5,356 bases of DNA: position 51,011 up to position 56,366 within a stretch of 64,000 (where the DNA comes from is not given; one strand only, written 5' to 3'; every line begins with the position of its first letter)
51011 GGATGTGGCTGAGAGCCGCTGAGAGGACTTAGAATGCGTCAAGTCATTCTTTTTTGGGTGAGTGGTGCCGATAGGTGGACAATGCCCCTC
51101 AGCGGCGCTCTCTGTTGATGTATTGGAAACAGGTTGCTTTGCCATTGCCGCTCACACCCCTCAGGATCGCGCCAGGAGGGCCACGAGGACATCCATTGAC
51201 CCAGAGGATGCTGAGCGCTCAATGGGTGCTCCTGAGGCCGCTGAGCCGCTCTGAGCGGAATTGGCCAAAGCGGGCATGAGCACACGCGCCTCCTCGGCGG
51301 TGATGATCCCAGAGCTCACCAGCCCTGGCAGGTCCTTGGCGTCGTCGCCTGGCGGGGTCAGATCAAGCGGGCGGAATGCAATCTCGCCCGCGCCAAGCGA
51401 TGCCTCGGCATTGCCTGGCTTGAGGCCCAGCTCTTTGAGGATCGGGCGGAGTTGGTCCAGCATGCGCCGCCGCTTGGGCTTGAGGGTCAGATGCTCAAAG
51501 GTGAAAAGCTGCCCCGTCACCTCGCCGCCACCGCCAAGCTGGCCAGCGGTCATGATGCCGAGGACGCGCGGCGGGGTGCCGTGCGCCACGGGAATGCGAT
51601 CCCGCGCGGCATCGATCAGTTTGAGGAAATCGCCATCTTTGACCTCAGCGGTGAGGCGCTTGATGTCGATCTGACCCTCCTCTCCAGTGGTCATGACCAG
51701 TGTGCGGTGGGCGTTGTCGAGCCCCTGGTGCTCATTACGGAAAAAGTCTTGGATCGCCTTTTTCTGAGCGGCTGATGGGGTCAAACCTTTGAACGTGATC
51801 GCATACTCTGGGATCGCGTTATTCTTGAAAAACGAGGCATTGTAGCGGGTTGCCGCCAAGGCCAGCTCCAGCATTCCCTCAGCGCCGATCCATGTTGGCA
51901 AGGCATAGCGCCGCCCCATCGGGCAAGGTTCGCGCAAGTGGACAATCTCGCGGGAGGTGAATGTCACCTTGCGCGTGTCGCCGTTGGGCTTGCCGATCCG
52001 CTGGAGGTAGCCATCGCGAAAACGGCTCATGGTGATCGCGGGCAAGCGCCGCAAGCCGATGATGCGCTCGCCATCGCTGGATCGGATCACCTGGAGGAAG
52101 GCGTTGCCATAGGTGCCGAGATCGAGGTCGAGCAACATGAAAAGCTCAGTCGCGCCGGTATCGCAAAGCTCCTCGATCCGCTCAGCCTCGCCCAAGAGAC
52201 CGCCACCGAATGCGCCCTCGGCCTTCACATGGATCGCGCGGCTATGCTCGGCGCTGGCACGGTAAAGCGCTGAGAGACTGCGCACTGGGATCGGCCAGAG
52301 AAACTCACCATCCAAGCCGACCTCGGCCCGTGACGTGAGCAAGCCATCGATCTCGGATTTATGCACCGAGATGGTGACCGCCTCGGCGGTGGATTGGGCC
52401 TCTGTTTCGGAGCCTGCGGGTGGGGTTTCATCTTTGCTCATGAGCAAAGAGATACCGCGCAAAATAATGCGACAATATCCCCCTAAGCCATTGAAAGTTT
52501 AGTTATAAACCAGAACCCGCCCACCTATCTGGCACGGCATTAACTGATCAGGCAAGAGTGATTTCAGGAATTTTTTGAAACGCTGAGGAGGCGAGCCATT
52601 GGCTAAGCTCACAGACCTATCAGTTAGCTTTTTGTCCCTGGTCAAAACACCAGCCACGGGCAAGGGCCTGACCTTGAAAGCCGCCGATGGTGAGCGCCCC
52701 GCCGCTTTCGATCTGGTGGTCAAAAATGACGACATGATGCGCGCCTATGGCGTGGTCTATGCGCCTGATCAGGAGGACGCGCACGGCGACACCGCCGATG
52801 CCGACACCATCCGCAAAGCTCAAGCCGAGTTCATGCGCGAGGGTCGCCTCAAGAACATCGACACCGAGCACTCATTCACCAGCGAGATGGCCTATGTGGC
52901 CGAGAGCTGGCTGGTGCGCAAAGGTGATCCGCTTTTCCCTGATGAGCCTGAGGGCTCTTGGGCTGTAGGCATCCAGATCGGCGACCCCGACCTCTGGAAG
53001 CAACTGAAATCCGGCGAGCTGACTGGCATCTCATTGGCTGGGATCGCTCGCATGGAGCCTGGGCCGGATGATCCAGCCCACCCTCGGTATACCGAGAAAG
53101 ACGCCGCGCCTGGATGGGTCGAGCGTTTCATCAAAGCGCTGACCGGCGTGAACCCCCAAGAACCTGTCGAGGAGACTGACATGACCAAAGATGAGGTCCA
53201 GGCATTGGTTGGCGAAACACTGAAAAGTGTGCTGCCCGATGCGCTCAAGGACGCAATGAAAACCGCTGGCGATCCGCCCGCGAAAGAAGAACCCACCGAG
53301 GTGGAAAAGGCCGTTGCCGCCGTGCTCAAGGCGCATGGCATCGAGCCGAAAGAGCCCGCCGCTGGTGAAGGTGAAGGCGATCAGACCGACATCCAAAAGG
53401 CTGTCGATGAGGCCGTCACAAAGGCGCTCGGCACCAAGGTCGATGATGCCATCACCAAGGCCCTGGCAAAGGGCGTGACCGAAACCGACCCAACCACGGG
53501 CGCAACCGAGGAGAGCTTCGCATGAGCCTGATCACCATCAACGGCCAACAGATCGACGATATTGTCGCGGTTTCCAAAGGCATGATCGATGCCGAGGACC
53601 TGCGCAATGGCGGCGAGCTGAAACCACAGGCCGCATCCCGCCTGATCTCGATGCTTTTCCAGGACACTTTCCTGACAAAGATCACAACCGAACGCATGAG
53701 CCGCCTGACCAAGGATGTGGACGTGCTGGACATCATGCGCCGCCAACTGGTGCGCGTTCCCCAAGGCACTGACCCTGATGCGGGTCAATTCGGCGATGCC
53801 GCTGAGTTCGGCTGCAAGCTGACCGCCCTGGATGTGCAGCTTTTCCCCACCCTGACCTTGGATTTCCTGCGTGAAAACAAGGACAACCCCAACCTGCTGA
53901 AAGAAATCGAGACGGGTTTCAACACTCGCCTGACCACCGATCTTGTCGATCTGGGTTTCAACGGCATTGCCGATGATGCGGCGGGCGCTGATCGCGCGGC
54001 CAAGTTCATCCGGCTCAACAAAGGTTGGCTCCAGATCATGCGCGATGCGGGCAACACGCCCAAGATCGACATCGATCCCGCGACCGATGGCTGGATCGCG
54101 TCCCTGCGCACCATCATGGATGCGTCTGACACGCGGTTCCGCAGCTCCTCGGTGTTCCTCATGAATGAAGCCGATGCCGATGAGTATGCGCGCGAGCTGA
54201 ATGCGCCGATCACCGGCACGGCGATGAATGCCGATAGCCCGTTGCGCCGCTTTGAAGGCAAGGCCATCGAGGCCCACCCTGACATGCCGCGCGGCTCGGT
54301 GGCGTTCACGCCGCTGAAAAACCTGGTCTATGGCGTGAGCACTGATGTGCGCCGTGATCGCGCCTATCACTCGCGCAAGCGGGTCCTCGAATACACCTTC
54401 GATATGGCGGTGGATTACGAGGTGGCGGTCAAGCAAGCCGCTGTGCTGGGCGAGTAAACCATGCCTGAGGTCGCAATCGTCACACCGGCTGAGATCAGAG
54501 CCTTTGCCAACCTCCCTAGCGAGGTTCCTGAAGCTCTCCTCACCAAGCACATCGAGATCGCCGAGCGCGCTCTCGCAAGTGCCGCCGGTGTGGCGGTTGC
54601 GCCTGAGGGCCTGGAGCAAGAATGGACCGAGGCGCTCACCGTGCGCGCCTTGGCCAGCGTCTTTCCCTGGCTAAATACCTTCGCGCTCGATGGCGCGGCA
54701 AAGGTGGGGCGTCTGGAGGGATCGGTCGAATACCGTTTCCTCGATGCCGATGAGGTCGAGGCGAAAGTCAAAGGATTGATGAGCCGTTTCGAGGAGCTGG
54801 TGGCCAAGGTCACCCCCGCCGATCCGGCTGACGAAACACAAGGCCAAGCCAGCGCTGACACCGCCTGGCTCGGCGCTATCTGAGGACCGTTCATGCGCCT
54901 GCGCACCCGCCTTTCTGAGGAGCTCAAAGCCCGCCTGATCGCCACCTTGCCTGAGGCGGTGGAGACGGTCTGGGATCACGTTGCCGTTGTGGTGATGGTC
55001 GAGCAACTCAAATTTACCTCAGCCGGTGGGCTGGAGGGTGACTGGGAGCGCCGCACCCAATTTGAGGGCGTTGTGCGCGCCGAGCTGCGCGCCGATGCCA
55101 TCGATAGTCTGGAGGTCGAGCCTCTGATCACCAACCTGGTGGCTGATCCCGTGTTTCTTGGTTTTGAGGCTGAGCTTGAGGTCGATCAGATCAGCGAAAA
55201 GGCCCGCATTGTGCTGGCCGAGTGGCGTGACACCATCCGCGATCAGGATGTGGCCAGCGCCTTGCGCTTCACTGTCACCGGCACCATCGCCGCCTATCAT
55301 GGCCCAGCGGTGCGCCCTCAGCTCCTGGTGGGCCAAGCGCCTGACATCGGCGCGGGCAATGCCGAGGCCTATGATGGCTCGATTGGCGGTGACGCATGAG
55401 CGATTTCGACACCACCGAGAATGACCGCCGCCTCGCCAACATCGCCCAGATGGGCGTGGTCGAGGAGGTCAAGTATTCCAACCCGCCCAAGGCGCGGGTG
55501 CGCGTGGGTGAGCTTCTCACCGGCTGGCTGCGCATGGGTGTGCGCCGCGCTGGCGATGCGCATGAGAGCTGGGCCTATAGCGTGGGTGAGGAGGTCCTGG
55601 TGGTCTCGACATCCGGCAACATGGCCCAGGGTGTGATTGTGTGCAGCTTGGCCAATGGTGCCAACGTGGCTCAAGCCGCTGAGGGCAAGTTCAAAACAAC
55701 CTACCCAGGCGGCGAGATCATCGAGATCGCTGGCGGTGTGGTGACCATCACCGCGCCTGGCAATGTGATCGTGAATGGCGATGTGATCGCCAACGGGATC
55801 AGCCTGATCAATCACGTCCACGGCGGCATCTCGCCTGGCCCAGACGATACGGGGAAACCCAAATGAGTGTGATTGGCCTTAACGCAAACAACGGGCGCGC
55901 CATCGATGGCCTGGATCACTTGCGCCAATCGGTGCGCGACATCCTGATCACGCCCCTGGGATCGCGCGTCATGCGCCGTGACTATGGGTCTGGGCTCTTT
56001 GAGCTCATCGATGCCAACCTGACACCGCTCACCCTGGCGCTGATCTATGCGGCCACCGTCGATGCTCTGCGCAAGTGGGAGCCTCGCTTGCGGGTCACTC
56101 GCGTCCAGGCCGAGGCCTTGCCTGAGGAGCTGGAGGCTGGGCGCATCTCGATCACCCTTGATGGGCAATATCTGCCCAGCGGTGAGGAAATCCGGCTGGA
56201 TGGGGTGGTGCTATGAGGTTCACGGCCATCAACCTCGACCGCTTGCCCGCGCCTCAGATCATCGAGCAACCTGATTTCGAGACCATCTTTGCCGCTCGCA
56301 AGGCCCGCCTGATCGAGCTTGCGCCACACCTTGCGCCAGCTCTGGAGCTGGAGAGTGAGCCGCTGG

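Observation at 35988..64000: Mosaic prophage: Mu-type transposition arm joined to a P2/PBSX-type packaging, head and contractile-tail arm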

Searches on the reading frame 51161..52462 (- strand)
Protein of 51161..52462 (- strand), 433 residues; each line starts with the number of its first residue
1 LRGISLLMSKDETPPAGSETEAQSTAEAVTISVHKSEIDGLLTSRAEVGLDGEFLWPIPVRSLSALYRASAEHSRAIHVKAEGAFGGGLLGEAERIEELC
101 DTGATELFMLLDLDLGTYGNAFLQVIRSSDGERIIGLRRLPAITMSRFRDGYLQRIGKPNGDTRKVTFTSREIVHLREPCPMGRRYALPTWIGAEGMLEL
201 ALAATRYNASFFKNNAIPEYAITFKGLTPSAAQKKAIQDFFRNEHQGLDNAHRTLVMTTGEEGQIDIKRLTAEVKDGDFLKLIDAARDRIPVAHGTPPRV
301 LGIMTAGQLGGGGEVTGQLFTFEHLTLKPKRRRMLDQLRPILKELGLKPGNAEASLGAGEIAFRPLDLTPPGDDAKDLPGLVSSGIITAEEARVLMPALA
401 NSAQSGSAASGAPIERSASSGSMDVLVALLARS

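Call 5: search_protein_families(library=pfam, proteins=[window:51161-52462:-], max_evalue=0.01)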
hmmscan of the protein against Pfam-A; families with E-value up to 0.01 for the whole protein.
window:51161-52462:- (433 aa): 1 family
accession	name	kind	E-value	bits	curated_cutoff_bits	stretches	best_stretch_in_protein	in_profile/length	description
PF04860.17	Phage_portal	-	1.8e-27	96.8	39.1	1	105-339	52-273/321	Phage portal protein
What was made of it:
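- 51161..52462 (-): Portal protein of PBSX/HK97 type (PF04860), not the Mu DUF935 type. Phage_portal 1.8e-27 (call 5).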

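Call 8: search_protein_families(library=phrogs, proteins=[window:51161-52462:-], max_evalue=0.001)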
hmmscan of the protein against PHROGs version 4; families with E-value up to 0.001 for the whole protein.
window:51161-52462:- (433 aa): 3 families
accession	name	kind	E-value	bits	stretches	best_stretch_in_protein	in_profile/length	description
phrog_12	-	head and packaging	9.4e-32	111.8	1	114-307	150-335/646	portal protein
phrog_2662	-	head and packaging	3.4e-17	63.3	1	102-341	117-353/717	portal protein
phrog_68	-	head and packaging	1.8e-15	57.4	1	19-336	14-322/344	portal protein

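Call 63: search_solved_structures(query=window:51161-52462:-, max_evalue=0.1)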
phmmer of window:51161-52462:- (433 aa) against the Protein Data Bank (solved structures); distinct sequences matched with E-value up to 0.1: 4.
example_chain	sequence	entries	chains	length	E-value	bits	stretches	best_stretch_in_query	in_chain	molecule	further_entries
9lw9_A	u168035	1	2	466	2.8e-07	33.2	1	150-304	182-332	Portal protein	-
6te8_A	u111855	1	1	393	6.7e-06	28.7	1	103-311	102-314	Phage portal protein, HK97 family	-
6tba_1A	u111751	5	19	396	6.8e-06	28.7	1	103-311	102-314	Portal protein Rcc01684 | Phage portal protein, HK97 family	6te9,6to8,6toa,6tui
9lbn_H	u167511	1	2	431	0.0002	23.8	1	107-339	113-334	portal protein gp1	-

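Call 65: search_protein_families(library=ncbifam, proteins=[window:51161-52462:-], max_evalue=0.01)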
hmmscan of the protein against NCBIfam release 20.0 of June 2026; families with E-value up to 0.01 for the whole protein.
window:51161-52462:- (433 aa): 3 families
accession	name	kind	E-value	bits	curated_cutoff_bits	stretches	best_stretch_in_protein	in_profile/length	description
TIGR01540.1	portal_PBSX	equivalog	2.5e-25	89.4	166.05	1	60-340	8-312/320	phage portal protein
TIGR01537.1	portal_HK97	equivalog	9.6e-14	51.2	112.05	1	115-304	68-256/343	phage portal protein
NF008057.0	PRK10791.1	equivalog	0.0081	15.9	297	0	207-284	36-112/164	peptidylprolyl isomerase B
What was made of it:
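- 51161..52462 (-): TIGR01540 portal_PBSX was the best NCBIfam hit (call 65).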

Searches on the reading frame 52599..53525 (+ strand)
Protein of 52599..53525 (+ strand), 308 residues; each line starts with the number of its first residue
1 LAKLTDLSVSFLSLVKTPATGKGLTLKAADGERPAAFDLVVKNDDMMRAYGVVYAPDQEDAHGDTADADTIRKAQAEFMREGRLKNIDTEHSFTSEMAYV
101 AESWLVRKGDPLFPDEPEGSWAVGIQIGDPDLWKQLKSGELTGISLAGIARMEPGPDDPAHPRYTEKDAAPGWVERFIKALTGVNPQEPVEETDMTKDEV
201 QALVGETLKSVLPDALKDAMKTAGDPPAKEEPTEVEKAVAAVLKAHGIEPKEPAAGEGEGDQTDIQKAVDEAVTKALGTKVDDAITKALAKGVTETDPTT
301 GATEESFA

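Call 5: search_protein_families(library=pfam, proteins=[window:52599-53525:+], max_evalue=0.01)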
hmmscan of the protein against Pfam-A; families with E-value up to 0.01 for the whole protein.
window:52599-53525:+ (308 aa): 1 family
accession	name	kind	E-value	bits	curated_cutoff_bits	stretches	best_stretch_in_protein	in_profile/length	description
PF14550.11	Peptidase_S78_2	-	2e-29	102.6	24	1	40-151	5-123/126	Putative phage serine protease XkdF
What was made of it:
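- Checked: These are divergent from the XkdF-type protease 52599-53525 and the P2-family capsid 53522-54457 (call 5).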

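Call 8: search_protein_families(library=phrogs, proteins=[window:52599-53525:+], max_evalue=0.001)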
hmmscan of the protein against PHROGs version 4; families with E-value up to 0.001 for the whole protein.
window:52599-53525:+ (308 aa): 8 families
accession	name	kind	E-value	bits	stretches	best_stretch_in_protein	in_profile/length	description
phrog_3017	-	head and packaging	4e-32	112.9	1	2-154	3-156/402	head maturation protease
phrog_19260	-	unknown function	1.6e-28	100.8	1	3-148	4-148/253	-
phrog_15223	-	other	5.5e-26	92.7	1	42-149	8-113/199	protease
phrog_1530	-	other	1.1e-22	81.9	1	27-154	227-353/379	DNA methyltransferase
phrog_33677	-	head and packaging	1.4e-12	48.5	1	47-150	157-264/564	head maturation protease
phrog_24921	-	unknown function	7.8e-12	45.9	1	11-283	18-273/349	-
phrog_34096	-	head and packaging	1.3e-09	38.3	1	38-149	124-234/412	head maturation protease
phrog_13242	-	unknown function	9e-09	35.8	1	41-162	314-435/450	-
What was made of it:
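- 52599..53525 (+): XkdF-type head maturation protease / scaffold. Peptidase_S78_2 2e-29 (call 5); phrog_3017 4e-32 (call 8)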

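Call 65: search_protein_families(library=ncbifam, proteins=[window:52599-53525:+], max_evalue=0.01)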
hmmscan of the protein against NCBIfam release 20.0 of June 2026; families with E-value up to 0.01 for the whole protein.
window:52599-53525:+ (308 aa): 0 families

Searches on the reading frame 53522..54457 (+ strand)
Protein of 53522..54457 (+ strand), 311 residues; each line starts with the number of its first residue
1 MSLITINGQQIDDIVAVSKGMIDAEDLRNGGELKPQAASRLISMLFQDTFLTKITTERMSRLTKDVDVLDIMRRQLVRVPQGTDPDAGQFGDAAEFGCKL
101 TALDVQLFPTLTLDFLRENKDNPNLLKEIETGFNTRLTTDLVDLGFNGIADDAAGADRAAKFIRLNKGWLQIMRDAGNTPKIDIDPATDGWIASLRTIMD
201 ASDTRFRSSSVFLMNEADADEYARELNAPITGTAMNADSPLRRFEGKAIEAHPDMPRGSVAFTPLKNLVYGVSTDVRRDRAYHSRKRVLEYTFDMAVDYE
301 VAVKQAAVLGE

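Call 5: search_protein_families(library=pfam, proteins=[window:53522-54457:+], max_evalue=0.01)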
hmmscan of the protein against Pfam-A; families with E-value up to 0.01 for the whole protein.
window:53522-54457:+ (311 aa): 1 family
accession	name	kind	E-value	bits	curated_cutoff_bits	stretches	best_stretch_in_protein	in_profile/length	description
PF05125.18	Phage_cap_P2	-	8e-07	28.9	27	1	93-278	90-292/327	Phage major capsid protein, P2 family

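Call 8: search_protein_families(library=phrogs, proteins=[window:53522-54457:+], max_evalue=0.001)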
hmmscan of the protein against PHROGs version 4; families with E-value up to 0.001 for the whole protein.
window:53522-54457:+ (311 aa): 2 families
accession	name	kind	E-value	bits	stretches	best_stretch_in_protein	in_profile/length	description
phrog_1623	-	head and packaging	9e-39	134.6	1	17-309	9-299/305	virion structural protein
phrog_70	-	head and packaging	4.9e-06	26.9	0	48-179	48-179/345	major head protein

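Call 64: search_solved_structures(query=window:53522-54457:+, max_evalue=0.1)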
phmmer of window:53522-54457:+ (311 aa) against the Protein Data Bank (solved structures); distinct sequences matched with E-value up to 0.1: 1.
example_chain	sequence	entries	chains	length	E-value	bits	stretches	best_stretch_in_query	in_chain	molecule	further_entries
7oz4_A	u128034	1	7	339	0.089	15.2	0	133-176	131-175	p2 family phage major capsid protein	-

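Call 65: search_protein_families(library=ncbifam, proteins=[window:53522-54457:+], max_evalue=0.01)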
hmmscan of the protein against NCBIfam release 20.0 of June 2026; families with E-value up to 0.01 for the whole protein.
window:53522-54457:+ (311 aa): 1 family
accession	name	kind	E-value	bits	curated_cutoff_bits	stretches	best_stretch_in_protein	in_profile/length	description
TIGR01551.1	major_capsid_P2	equivalog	5.3e-07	29.1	219.65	1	122-176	113-168/326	phage major capsid protein, P2 family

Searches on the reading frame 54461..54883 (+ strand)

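Call 5: search_protein_families(library=pfam, proteins=[window:54461-54883:+], max_evalue=0.01)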
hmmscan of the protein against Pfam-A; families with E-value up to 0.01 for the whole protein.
window:54461-54883:+ (140 aa): 0 families

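Call 58: search_protein_families(library=phrogs, proteins=[window:54461-54883:+], max_evalue=0.01)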
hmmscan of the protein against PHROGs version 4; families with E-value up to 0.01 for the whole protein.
window:54461-54883:+ (140 aa): 1 family
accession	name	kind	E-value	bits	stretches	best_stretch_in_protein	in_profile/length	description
phrog_442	-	connector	0.0091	16.3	0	2-55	83-136/270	head-tail adaptor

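Call 65: search_protein_families(library=ncbifam, proteins=[window:54461-54883:+], max_evalue=0.01)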
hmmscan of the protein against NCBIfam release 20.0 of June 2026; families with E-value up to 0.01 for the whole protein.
window:54461-54883:+ (140 aa): 0 families

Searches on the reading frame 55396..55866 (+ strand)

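Call 5: search_protein_families(library=pfam, proteins=[window:55396-55866:+], max_evalue=0.01)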
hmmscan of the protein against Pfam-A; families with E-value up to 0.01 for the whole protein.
window:55396-55866:+ (156 aa): 2 families
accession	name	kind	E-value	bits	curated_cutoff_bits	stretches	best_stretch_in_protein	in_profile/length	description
PF04717.18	Phage_base_V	-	7.6e-11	42.7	23.8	1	19-85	2-74/75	Type VI secretion system/phage-baseplate injector OB domain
PF18946.5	Apex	-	2.1e-06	28.1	20.8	1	134-155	1-22/23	GpV Apex motif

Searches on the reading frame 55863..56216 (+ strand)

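Call 6: search_protein_families(library=pfam, proteins=[window:55863-56216:+], max_evalue=0.01)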
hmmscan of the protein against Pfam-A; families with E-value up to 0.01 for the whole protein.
window:55863-56216:+ (117 aa): 1 family
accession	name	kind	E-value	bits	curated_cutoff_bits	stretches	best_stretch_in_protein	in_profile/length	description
PF04965.19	GPW_gp25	-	7.9e-17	61.3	27.2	1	16-102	3-90/96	Baseplate wedge protein gp25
